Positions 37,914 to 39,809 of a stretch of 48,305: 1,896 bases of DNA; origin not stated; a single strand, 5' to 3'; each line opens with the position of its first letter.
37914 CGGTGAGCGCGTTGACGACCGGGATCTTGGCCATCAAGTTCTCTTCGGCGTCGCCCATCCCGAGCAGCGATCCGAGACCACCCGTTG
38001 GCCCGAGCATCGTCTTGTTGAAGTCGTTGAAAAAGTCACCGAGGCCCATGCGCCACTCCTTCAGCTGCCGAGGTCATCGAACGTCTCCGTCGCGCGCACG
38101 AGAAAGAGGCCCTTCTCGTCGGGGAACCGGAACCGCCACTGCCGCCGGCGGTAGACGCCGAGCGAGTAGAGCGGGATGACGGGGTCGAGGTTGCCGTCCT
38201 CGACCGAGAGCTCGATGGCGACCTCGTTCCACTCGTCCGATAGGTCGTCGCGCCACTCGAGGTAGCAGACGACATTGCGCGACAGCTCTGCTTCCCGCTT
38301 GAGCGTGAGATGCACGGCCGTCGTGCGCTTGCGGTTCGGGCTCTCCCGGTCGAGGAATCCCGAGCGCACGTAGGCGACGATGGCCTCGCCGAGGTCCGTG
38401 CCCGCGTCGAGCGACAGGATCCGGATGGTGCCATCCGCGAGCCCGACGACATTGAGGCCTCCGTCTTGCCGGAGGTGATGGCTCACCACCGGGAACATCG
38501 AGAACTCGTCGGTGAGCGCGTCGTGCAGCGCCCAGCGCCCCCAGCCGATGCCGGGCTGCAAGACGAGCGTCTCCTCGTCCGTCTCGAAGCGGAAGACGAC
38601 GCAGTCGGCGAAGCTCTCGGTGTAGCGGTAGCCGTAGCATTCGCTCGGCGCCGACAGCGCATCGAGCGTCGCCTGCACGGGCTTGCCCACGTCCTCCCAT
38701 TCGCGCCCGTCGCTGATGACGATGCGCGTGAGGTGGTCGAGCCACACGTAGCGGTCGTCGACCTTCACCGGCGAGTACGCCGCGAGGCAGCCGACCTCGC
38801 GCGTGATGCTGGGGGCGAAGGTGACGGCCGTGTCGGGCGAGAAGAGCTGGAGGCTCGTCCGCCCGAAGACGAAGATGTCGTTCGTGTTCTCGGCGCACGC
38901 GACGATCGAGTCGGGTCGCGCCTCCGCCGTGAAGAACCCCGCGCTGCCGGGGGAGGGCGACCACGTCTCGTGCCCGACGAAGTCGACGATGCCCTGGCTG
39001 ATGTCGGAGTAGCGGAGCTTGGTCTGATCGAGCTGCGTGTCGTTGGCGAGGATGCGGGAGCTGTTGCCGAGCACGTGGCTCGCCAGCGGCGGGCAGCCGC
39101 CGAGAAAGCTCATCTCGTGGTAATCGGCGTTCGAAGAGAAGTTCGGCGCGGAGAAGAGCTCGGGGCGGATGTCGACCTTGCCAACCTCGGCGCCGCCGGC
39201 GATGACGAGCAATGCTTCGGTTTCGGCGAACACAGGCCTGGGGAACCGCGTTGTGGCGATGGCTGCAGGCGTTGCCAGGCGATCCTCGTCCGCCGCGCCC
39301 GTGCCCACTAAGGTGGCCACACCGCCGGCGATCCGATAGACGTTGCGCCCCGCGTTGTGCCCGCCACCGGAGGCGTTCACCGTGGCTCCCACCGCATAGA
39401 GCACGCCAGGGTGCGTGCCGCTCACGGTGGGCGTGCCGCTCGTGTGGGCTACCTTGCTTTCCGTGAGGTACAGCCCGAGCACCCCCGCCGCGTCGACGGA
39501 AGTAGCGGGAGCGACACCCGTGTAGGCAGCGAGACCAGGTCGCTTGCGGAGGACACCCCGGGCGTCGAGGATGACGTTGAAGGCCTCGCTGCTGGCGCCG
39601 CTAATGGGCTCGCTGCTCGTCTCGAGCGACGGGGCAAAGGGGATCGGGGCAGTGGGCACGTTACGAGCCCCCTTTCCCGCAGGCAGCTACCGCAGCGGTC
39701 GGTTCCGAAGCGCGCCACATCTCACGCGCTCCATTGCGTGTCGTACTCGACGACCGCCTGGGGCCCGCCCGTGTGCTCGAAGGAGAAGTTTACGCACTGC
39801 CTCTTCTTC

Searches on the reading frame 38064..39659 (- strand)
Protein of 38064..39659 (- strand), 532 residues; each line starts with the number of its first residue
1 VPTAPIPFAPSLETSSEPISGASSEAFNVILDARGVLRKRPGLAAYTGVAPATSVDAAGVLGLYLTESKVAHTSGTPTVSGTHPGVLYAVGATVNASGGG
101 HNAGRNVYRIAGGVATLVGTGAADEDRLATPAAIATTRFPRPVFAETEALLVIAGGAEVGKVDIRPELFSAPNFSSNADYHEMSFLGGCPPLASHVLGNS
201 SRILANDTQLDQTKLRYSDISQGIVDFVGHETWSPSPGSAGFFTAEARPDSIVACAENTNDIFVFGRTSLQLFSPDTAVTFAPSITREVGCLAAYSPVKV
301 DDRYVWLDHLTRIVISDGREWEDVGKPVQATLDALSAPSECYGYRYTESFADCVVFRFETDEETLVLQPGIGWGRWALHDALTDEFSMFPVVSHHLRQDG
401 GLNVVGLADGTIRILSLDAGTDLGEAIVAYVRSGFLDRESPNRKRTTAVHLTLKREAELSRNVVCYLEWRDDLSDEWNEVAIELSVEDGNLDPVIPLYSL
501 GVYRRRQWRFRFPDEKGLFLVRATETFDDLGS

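Call 102: search_protein_families(library=phrogs, proteins=[window:38064-39659:-], max_evalue=0.00001)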
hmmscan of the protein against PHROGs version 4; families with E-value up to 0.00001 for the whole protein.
window:38064-39659:- (532 aa): 1 family
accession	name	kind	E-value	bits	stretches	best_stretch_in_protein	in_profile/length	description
phrog_578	-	connector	7.4e-14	52.1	1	241-512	178-454/486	head closure Hc3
